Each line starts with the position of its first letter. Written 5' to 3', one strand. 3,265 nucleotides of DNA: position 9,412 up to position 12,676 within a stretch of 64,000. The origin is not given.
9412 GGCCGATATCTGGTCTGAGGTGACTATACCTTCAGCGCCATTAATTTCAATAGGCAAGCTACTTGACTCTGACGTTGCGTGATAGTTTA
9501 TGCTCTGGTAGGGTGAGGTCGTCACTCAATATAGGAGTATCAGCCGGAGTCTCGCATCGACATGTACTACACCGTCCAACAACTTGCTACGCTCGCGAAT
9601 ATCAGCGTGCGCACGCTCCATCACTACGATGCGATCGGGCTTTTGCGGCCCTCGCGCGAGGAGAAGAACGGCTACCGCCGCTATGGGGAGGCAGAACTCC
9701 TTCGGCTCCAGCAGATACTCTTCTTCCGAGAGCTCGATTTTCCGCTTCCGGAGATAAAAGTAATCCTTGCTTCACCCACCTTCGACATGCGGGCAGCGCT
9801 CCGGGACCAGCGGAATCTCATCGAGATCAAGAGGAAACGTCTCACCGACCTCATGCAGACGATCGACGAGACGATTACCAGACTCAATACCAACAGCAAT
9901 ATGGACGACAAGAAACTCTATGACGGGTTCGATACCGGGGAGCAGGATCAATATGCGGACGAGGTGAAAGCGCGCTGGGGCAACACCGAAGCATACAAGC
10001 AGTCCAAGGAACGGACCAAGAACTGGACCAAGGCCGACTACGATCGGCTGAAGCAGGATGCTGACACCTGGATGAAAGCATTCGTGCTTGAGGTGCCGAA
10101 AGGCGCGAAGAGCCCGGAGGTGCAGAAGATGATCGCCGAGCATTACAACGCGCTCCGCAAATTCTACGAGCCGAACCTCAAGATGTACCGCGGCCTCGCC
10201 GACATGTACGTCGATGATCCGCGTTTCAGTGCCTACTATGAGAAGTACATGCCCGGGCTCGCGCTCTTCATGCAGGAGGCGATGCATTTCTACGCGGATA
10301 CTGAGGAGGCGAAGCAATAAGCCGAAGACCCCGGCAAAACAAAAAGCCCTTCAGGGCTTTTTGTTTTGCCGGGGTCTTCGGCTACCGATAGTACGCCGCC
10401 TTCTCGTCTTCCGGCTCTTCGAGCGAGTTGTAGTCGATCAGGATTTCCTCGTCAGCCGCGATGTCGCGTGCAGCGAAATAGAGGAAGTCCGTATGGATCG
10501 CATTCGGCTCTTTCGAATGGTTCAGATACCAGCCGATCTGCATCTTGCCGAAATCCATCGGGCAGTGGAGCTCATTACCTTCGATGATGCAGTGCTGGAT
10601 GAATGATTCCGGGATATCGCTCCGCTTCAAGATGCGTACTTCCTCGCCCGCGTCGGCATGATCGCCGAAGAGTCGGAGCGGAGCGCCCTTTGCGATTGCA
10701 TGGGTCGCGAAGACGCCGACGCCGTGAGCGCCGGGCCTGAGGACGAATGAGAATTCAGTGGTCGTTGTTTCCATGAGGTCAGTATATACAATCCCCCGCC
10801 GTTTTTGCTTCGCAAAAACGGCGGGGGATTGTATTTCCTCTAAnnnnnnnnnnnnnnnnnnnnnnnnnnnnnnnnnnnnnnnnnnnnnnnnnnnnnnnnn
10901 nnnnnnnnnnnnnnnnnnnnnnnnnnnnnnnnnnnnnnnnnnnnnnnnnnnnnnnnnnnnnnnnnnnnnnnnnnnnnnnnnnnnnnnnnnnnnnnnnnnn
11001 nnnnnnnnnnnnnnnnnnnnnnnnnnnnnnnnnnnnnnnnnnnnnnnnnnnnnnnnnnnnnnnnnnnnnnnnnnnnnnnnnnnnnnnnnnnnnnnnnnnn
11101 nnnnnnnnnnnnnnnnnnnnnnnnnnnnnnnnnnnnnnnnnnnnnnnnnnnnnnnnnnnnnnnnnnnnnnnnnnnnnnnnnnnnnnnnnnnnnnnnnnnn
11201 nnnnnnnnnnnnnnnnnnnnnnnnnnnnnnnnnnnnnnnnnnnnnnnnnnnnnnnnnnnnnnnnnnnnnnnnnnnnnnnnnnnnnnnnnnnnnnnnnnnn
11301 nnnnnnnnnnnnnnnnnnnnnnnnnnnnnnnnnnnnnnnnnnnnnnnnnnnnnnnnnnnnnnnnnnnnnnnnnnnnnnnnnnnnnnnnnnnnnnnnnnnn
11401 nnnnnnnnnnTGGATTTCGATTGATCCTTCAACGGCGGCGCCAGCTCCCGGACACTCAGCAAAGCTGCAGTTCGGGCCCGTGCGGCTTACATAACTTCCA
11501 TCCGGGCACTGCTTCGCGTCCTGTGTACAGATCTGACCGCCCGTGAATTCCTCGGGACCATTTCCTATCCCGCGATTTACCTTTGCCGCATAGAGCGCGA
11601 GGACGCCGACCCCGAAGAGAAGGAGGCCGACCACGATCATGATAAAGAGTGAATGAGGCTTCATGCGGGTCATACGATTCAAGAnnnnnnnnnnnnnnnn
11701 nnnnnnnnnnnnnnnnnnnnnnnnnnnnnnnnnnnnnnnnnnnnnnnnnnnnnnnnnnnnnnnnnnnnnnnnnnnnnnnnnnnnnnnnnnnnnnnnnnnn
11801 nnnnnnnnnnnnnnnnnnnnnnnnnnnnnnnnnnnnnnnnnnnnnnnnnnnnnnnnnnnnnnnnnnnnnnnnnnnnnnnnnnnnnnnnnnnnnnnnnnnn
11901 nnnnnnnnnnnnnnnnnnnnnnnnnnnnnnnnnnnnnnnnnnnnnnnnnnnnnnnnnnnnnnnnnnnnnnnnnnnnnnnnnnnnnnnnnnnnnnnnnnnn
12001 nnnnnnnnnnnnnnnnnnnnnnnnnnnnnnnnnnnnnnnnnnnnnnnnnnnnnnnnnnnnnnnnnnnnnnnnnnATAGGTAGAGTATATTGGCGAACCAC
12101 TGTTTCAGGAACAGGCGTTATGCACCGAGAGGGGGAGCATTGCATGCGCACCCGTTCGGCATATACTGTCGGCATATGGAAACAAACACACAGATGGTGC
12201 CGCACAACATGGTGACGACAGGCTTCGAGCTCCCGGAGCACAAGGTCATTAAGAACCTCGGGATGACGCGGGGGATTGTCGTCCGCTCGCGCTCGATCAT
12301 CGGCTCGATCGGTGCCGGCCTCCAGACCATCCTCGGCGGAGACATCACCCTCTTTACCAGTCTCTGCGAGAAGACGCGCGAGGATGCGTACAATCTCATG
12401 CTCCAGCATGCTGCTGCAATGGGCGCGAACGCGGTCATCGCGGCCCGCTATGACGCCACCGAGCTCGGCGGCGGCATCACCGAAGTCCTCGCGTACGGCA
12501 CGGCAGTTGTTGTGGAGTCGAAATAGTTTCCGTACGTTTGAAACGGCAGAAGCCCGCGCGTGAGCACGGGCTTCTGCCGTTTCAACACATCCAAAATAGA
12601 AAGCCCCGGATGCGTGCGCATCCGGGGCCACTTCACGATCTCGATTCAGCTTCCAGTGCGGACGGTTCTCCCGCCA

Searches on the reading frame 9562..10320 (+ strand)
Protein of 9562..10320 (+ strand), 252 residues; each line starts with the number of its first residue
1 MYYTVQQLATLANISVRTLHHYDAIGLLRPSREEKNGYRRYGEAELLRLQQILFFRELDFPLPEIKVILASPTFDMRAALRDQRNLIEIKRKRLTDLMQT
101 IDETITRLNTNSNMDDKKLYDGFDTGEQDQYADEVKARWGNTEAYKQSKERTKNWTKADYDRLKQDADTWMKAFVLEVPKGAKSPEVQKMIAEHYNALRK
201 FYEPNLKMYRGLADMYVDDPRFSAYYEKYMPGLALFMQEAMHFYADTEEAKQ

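Call 93: search_protein_families(library=pfam, proteins=[window:9562-10320:+], max_evalue=0.01)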
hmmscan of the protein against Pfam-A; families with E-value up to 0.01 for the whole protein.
window:9562-10320:+ (252 aa): 5 families
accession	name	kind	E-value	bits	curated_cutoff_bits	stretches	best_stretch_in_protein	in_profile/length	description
PF07739.18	TipAS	-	6.7e-35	120.5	23.8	1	131-244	1-117/117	TipAS antibiotic-recognition domain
PF13411.12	MerR_1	-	2.3e-16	60.1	21.6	1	3-70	1-67/69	MerR HTH family regulatory protein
PF00376.29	MerR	-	9.6e-13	48.2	28.2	1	4-41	1-38/38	MerR family regulatory protein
PF09278.17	MerR-DNA-bind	-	2.3e-07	31.8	25.4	1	48-103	3-64/65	MerR, DNA binding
PF12728.13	HTH_17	-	0.0018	19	27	1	2-49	1-46/51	Helix-turn-helix domain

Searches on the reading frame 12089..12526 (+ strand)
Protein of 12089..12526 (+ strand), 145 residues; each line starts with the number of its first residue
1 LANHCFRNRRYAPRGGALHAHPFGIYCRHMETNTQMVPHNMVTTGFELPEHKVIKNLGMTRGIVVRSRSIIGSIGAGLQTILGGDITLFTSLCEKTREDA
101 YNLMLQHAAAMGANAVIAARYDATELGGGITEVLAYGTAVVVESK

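Call 93: search_protein_families(library=pfam, proteins=[window:12089-12526:+], max_evalue=0.01)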
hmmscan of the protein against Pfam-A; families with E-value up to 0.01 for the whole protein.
window:12089-12526:+ (145 aa): 2 families
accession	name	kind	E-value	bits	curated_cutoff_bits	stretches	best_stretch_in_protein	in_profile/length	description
PF01906.23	YbjQ_1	-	7e-27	94.5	23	1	41-142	2-103/103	Putative heavy-metal-binding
PF23025.1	YbjQ_2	-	0.0021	18.8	29.1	1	100-142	60-101/103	C2 domain-containing protein 5, YbjQ-like domain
